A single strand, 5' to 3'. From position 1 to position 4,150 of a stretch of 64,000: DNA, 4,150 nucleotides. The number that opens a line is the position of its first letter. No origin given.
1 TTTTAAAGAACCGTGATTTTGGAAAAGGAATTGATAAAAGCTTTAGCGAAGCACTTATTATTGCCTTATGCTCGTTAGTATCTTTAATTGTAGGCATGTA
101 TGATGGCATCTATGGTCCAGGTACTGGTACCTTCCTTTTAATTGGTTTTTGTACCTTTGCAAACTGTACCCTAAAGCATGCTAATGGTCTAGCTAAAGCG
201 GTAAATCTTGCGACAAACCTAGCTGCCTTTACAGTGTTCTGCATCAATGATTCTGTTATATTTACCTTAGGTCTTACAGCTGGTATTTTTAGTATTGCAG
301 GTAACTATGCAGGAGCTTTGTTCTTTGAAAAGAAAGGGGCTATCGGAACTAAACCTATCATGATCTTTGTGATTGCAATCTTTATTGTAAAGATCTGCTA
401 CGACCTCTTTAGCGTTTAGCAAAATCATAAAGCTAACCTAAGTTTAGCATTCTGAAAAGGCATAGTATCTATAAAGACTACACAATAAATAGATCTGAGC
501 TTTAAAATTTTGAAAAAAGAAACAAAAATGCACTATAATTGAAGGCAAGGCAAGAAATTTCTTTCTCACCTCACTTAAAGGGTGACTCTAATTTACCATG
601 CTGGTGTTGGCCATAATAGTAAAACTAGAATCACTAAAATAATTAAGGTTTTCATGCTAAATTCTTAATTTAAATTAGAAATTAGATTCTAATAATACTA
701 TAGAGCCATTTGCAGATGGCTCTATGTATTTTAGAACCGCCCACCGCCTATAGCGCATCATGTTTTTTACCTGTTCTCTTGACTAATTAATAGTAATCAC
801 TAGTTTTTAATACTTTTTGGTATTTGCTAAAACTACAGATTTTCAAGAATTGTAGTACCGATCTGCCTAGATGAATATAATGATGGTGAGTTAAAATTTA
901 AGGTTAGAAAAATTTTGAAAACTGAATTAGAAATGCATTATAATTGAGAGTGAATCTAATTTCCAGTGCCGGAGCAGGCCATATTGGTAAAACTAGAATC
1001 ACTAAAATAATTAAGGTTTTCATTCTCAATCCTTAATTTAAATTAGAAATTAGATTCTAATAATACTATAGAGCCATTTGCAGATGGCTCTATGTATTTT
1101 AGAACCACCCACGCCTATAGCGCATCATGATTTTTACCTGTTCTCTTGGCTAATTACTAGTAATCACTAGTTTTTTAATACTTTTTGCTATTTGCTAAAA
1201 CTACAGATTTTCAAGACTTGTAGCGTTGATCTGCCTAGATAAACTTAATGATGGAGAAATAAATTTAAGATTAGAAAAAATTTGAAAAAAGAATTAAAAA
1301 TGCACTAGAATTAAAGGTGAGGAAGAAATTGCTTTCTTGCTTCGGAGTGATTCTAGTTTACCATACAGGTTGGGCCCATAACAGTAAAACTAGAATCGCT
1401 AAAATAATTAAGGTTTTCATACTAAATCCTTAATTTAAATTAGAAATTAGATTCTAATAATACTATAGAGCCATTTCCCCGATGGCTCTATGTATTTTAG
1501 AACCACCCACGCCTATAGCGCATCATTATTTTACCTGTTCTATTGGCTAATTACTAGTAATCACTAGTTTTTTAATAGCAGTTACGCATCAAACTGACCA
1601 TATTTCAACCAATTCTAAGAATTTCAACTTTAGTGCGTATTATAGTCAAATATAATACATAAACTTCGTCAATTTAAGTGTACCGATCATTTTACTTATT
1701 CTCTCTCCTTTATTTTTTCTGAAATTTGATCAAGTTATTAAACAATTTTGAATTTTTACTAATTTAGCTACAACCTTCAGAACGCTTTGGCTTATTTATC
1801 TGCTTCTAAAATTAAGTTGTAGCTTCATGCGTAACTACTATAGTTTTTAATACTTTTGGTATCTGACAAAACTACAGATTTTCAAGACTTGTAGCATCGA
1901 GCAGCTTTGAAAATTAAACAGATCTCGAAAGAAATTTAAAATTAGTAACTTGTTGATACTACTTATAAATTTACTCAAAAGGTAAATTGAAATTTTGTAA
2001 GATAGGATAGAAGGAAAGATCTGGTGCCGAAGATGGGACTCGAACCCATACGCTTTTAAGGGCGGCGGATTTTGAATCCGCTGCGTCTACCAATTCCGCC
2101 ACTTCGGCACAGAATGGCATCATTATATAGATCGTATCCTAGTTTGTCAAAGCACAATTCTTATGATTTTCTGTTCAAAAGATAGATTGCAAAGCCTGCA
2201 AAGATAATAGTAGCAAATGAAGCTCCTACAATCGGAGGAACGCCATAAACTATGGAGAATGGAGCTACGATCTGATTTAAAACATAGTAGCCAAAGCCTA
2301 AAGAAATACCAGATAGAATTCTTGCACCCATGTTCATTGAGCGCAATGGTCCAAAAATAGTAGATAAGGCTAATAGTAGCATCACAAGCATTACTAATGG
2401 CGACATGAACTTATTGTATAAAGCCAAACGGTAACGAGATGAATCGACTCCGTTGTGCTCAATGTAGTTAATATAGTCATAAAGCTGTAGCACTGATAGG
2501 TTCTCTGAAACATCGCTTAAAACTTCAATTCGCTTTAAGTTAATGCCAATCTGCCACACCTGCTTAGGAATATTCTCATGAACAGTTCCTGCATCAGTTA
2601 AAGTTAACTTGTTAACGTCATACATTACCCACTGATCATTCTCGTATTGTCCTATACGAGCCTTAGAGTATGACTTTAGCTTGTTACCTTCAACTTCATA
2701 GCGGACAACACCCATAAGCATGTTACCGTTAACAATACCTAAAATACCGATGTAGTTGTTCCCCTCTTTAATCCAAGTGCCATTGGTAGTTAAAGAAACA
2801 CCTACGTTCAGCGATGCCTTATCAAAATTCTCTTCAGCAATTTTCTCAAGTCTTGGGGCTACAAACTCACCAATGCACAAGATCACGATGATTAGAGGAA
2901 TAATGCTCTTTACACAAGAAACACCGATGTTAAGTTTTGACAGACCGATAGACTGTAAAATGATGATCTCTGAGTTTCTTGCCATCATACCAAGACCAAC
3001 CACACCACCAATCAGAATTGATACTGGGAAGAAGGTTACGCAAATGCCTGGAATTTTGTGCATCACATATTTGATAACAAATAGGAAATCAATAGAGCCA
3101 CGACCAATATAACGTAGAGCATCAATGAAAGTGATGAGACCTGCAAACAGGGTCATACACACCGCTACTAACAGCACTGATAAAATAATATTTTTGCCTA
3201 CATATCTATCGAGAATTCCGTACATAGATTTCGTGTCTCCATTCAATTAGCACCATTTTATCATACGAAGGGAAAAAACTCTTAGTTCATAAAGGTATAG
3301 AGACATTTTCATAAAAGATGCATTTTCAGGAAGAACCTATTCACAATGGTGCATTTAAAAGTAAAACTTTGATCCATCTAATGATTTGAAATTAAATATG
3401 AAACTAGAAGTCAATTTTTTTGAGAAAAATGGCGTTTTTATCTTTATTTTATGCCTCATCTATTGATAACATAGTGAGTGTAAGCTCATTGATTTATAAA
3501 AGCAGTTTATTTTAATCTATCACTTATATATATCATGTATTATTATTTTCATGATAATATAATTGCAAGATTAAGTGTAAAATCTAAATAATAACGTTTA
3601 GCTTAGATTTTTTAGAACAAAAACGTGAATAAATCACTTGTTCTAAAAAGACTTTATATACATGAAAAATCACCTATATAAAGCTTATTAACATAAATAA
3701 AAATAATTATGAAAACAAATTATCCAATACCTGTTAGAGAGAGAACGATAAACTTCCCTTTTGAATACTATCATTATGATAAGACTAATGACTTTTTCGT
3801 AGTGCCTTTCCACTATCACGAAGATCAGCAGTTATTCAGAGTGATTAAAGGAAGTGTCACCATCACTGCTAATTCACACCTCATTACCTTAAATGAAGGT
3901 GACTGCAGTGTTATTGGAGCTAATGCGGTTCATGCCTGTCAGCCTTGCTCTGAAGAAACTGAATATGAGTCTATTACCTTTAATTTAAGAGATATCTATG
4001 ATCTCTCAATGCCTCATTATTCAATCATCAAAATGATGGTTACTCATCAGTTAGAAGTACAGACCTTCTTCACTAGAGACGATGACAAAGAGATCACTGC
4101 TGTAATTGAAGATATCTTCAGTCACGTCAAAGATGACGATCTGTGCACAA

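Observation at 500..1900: Tandem array of three Ibs/Sib- or Ldr-like type I toxin-antitoxin modules between a TauE gene and tRNA-Leu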

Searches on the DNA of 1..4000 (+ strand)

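Call 5: search_rna_families(source=window, start=1, end=4000, threshold=evalue, max_evalue=1, show_alignments=3)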
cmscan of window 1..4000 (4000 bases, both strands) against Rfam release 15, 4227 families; matches with E-value up to 1: 4.
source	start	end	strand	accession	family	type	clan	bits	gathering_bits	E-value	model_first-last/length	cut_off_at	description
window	2025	2108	-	RF00005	tRNA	Gene; tRNA;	CL00001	60.6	29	7.8e-12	1-71/71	no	tRNA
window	1003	1040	-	RF03141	S4-Flavobacteria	Cis-reg; leader;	CL00119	23.1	35.2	0.61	1-33/33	no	S4-Flavobacteria ribosomal protein leader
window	1400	1437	-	RF03141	S4-Flavobacteria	Cis-reg; leader;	CL00119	22.9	35.2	0.71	1-33/33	no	S4-Flavobacteria ribosomal protein leader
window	572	731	+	RF01819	RsaD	Gene; sRNA;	-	22.2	50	0.8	1-189/189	no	RNA Staph. aureus D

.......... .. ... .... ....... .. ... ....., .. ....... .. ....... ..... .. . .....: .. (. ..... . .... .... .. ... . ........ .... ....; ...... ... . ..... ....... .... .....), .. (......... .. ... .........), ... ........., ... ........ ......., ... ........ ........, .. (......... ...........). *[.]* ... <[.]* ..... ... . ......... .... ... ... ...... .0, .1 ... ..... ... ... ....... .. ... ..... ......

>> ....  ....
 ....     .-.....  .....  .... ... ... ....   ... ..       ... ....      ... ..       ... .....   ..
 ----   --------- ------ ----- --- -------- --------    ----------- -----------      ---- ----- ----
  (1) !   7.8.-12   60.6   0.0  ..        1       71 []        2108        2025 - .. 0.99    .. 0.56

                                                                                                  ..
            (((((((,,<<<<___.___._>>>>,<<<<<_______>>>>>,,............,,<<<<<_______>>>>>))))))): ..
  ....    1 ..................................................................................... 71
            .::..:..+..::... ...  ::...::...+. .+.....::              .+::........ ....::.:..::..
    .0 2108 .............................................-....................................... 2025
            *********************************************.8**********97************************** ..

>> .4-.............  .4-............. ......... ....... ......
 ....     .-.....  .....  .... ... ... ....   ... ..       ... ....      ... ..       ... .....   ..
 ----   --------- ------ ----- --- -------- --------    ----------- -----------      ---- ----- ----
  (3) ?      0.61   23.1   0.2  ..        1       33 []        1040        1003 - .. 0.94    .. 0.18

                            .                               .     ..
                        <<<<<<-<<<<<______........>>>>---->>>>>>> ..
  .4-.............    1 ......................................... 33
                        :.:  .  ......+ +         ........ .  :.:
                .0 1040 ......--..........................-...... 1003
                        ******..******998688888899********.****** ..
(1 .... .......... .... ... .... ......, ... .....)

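Call 63: search_dna_similar(query=window:1261-1575:+, collection=plasmids, mode=distant, max_evalue=0.001, max_rows=10)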
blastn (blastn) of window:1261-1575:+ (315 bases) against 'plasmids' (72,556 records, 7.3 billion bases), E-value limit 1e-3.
No match.

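Call 64: search_dna_similar(query=window:1261-1575:+, collection=phages, mode=distant, max_evalue=0.001, max_rows=10)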
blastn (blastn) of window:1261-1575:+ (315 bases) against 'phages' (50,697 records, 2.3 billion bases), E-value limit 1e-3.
No match.

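Call 65: search_dna_similar(query=window:1261-1575:+, collection=ecoli_genomes, mode=distant, max_evalue=0.001, max_rows=10)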
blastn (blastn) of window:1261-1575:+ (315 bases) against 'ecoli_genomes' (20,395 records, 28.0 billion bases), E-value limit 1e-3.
No match.

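Call 77: build_rna_model(alignment_id=A3)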
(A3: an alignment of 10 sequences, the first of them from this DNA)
Model R1 built from alignment A3 (10 sequences, 206 columns); structure: RNAalifold consensus.
model positions 189; base pairs 36; branch points 3; effective number of sequences 1.92; information 0.589 bits per position. Calibrated on 0.2 Mb of random sequence (short: E-values are rough).
structure used (alignment columns):
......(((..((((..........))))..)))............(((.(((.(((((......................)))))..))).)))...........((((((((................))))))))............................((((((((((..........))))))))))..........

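Call 78: search_with_rna_model(model_id=R1, sources=[window, L001, L002, L005, L006, L009, L010, L011, L019, L024, L025, L026, L027, L028, L029, L030, L032, L033, L034, L035], max_evalue=10, make_alignment=true)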
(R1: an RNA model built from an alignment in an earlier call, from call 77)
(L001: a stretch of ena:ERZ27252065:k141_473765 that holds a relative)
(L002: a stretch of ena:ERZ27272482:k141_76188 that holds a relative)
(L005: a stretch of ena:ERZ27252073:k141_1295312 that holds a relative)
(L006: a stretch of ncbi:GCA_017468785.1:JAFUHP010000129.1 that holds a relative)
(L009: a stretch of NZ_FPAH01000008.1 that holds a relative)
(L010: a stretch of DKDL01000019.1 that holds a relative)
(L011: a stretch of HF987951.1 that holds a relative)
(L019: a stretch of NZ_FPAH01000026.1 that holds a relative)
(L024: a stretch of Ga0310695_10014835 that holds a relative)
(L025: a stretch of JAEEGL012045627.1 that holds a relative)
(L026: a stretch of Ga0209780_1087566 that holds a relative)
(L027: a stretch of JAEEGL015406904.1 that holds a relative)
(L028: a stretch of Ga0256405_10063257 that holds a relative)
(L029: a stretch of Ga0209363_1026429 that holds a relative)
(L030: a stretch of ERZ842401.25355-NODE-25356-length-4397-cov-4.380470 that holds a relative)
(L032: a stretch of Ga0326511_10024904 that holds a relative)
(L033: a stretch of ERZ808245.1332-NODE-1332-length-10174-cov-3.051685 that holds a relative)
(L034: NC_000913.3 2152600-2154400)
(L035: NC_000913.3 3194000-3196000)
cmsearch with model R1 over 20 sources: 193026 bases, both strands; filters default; matches with E-value up to 10: 41.
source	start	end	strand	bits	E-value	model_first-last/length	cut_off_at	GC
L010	588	770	+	193.1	2.9e-41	1-189/189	no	0.31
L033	8615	8797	+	193.1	2.9e-41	1-189/189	no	0.31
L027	1695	1880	+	189.7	1.7e-40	1-189/189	no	0.3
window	1316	1500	+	188.3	3.4e-40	1-189/189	no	0.33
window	545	734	+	182.4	7.6e-39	1-189/189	no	0.31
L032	4586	4782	+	172.4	1.3e-36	1-189/189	no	0.31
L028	366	552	-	169.1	7.4e-36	1-189/189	no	0.36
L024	5810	5999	+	165.2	5.6e-35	1-189/189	no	0.34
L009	4903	5099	-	165.1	6e-35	1-189/189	no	0.3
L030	1148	1343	-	158.3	2.1e-33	1-189/189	no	0.4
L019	2090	2272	+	154.5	1.5e-32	1-189/189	no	0.31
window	922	1102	+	136.6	1.5e-28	1-189/189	no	0.3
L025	515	705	+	127.2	2.1e-26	1-189/189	no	0.4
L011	2723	2874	+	88.5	1.1e-17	1-189/189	no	0.32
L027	1746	1916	-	32.4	4.7e-05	1-189/189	no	0.33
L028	357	513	+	31.8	6.5e-05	1-189/189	no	0.36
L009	4869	5055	+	29.6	0.0002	1-189/189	no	0.32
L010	625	808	-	28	0.00047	1-189/189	no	0.33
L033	8652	8835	-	28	0.00047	1-189/189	no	0.33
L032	4735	4841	-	27.8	0.00052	1-189/189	no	0.28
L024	5965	6004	-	25.4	0.0018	138-181/189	no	0.4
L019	2238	2266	-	20.6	0.021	153-181/189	no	0.48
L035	1090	1235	-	17.9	0.089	1-189/189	no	0.47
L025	674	699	-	17.8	0.095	154-180/189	no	0.58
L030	1158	1183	+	17.8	0.095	154-180/189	no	0.58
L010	519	617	-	17.7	0.096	1-189/189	no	0.26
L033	8546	8644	-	17.7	0.096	1-189/189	no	0.26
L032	4634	4723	-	16.9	0.15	90-181/189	no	0.27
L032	3121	3260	-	15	0.4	1-189/189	no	0.31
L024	5866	5943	-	13.7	0.77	91-181/189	no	0.28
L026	160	303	+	13.2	1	1-189/189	no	0.34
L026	270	293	-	10.1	4.9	155-179/189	no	0.5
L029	11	34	-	10.1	4.9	155-179/189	no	0.5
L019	2143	2210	-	9.4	7.2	96-181/189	no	0.28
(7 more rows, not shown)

Alignment A7: 41 matches aligned to the model, 297 columns, each read 5' to 3' on its own strand. Consensus structure (alignment columns), stored with it:
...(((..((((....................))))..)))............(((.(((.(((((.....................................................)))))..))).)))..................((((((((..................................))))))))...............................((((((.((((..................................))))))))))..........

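Call 79: search_with_rna_model(model_id=R1, sources=[L034, L035], max_evalue=10, filters=off, show_alignments=4)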
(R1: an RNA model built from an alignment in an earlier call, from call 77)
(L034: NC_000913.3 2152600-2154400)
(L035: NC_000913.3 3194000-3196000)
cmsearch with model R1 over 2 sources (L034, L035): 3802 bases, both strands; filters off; matches with E-value up to 10: 8.
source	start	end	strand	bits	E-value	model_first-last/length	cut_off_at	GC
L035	1090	1235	-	17.9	0.0017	1-189/189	no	0.47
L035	714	860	-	11.4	0.049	1-189/189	no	0.49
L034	716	862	+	9.2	0.16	1-189/189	no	0.48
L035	1211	1296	+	3.3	3.3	1-189/189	no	0.48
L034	1049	1190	+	3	3.9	1-189/189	no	0.54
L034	522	614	+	2.7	4.5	1-189/189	no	0.38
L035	1018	1032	-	1.5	8.5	9-23/189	no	0.4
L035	612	657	+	1.3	9.4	35-85/189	no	0.54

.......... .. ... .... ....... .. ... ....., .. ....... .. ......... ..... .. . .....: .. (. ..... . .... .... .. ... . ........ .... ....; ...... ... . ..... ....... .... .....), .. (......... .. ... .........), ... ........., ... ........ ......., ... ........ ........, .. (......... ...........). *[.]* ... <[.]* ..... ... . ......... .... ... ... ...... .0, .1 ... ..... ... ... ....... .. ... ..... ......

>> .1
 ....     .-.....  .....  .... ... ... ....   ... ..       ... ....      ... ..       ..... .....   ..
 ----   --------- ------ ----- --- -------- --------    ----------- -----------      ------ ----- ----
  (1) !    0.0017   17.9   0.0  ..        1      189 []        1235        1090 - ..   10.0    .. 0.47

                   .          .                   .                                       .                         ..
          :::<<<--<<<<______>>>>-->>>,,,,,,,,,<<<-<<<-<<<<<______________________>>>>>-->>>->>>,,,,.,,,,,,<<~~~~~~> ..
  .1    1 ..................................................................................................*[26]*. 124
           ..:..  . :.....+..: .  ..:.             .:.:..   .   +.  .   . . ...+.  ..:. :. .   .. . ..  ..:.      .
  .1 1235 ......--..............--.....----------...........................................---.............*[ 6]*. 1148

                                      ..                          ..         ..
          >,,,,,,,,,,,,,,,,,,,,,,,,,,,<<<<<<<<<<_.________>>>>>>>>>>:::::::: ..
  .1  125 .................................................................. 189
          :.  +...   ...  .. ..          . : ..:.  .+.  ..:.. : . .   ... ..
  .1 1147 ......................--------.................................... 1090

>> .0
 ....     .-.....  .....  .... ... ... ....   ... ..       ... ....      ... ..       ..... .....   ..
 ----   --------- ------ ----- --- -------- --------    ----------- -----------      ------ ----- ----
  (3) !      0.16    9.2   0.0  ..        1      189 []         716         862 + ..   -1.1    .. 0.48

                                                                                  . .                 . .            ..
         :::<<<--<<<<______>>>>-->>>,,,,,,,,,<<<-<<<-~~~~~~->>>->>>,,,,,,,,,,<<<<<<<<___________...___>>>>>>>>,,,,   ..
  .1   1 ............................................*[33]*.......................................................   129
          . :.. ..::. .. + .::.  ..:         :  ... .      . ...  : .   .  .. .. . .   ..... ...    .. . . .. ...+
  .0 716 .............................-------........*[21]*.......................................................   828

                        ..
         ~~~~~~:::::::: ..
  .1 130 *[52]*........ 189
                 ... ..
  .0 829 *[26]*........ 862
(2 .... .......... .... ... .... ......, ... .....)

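Call 80: search_with_rna_model(model_id=R1, sources=[window, L009, L010, L019, L024, L025, L027, L028, L030, L032], max_evalue=1e-20, make_alignment=true)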
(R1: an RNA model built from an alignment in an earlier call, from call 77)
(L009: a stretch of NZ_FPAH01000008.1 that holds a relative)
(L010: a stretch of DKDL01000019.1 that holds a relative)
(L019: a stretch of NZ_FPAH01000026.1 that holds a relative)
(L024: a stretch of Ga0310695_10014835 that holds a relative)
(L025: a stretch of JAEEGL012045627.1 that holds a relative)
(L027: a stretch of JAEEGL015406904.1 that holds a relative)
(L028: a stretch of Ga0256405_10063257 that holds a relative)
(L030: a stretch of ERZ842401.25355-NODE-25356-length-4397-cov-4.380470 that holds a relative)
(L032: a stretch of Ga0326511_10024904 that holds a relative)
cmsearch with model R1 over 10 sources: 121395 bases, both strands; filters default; matches with E-value up to 1e-20: 12.
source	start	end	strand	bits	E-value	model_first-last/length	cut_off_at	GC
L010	588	770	+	193.1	1.8e-41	1-189/189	no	0.31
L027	1695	1880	+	189.7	1.1e-40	1-189/189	no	0.3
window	1316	1500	+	188.3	2.2e-40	1-189/189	no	0.33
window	545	734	+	182.4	4.8e-39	1-189/189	no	0.31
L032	4586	4782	+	172.4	8.4e-37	1-189/189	no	0.31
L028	366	552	-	169.1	4.7e-36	1-189/189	no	0.36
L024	5810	5999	+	165.2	3.5e-35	1-189/189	no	0.34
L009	4903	5099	-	165.1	3.7e-35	1-189/189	no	0.3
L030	1148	1343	-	158.3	1.3e-33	1-189/189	no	0.4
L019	2090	2272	+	154.5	9.3e-33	1-189/189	no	0.31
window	922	1102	+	136.6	9.7e-29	1-189/189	no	0.3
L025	515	705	+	127.2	1.3e-26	1-189/189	no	0.4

Alignment A8: 12 matches aligned to the model, 203 columns, each read 5' to 3' on its own strand. Consensus structure (alignment columns), stored with it:
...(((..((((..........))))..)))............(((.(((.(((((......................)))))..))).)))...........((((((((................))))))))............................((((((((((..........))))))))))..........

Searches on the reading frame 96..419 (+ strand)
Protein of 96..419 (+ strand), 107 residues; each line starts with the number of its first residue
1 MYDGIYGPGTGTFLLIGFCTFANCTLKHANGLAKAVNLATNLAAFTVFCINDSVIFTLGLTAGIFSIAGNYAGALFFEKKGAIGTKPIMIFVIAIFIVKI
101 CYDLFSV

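Call 11: search_protein_families(library=pfam, proteins=[window:96-419:+])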
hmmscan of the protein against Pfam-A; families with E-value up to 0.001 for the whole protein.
window:96-419:+ (107 aa): 1 family
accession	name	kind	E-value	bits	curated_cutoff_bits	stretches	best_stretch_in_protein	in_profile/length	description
PF01925.25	TauE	-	5.9e-11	42.9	32.6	1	1-99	138-236/237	Sulfite exporter TauE/SafE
